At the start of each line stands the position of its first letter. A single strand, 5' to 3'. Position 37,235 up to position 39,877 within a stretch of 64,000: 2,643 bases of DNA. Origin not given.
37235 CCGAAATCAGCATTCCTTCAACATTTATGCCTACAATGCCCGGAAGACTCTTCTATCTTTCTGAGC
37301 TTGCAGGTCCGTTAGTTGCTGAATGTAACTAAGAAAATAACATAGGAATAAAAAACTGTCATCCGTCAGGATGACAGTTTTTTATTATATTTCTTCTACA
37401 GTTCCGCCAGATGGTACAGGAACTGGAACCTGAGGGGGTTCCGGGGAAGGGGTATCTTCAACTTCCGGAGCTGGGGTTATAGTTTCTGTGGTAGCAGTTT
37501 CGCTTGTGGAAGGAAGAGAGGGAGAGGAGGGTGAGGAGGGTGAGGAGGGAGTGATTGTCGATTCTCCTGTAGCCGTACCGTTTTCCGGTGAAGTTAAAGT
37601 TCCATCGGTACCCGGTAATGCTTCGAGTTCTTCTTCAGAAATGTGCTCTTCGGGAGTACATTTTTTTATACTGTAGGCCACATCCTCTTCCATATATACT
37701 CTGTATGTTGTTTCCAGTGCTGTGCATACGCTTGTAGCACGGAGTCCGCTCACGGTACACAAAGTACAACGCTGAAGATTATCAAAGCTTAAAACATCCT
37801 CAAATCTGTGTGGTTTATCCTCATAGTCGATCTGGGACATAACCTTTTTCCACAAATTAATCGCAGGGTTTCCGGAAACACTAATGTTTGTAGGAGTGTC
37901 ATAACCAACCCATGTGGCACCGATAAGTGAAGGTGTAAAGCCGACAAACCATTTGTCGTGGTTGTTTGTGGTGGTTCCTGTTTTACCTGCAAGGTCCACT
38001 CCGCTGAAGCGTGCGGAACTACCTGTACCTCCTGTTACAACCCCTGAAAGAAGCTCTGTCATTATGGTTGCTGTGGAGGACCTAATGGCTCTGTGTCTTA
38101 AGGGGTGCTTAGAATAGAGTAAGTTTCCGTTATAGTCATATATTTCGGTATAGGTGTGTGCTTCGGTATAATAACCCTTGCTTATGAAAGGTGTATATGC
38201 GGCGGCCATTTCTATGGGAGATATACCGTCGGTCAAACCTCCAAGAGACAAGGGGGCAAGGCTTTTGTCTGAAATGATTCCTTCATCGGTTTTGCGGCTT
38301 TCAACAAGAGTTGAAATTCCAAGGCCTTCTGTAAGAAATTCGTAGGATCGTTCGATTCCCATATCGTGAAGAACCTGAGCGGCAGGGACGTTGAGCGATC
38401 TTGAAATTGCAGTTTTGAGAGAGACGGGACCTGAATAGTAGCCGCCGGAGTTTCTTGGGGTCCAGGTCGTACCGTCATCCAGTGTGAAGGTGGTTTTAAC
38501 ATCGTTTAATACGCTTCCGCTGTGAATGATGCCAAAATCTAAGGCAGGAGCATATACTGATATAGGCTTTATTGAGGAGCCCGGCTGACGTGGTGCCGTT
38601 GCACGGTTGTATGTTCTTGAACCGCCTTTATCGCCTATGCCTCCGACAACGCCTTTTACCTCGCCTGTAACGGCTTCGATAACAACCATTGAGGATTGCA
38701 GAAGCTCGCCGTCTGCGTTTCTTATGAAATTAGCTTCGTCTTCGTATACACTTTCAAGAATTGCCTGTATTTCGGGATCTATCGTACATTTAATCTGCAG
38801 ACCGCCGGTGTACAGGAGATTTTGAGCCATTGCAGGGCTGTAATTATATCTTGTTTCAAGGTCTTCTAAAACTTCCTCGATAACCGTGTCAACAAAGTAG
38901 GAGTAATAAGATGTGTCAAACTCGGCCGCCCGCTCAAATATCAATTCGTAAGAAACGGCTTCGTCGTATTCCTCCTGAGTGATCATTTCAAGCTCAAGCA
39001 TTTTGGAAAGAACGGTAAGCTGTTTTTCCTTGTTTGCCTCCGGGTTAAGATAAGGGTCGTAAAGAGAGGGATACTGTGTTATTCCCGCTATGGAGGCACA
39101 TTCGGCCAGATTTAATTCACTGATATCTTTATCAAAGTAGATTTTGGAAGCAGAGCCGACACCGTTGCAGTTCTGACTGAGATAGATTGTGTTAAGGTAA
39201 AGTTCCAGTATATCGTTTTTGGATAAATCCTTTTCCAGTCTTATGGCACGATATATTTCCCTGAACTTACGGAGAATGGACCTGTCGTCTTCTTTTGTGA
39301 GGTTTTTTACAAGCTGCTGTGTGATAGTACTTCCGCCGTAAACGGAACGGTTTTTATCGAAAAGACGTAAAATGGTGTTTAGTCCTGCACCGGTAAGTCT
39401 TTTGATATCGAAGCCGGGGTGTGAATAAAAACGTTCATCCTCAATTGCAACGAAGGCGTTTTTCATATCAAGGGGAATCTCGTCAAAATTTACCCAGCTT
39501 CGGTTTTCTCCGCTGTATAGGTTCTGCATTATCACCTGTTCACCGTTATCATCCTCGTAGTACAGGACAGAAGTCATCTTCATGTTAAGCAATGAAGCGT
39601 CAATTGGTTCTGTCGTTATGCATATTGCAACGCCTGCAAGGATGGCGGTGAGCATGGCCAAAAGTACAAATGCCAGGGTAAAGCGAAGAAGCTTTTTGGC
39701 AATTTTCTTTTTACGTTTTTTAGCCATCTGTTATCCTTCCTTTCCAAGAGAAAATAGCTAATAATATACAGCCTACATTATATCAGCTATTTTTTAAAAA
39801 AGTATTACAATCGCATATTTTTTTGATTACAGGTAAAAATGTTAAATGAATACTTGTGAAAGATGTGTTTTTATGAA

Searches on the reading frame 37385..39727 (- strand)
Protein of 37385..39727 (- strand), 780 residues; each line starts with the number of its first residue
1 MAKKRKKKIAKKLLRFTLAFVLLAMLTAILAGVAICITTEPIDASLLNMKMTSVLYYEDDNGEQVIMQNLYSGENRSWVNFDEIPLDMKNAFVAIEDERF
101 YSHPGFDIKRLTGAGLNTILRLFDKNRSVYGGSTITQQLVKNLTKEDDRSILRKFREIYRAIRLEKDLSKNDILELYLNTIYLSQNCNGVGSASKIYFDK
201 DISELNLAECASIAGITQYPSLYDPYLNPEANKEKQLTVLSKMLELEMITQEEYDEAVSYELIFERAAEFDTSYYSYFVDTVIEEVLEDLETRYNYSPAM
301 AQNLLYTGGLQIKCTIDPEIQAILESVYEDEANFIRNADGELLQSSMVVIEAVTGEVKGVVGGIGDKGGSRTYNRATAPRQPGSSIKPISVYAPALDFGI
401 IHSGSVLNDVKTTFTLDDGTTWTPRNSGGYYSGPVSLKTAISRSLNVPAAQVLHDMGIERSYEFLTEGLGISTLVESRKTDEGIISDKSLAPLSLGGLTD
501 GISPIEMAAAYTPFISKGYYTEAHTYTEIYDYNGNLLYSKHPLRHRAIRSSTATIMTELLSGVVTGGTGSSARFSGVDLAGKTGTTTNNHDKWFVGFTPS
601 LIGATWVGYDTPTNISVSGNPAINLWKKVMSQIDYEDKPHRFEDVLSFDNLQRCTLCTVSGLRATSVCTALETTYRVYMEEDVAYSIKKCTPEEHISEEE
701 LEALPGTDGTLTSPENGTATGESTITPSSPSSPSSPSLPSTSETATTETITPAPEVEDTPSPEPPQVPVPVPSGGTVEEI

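Call 23: search_protein_families(library=pfam, proteins=[window:37385-39727:-], max_evalue=0.00001)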
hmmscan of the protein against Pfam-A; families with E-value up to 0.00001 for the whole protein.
window:37385-39727:- (780 aa): 2 families
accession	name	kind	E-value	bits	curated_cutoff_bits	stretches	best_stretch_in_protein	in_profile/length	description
PF00912.28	Transgly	-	7.2e-60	201.9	27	1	67-243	5-177/178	Transglycosylase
PF00905.27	Transpeptidase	-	1.2e-32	113.8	22.1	1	346-609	2-275/299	Penicillin binding protein transpeptidase domain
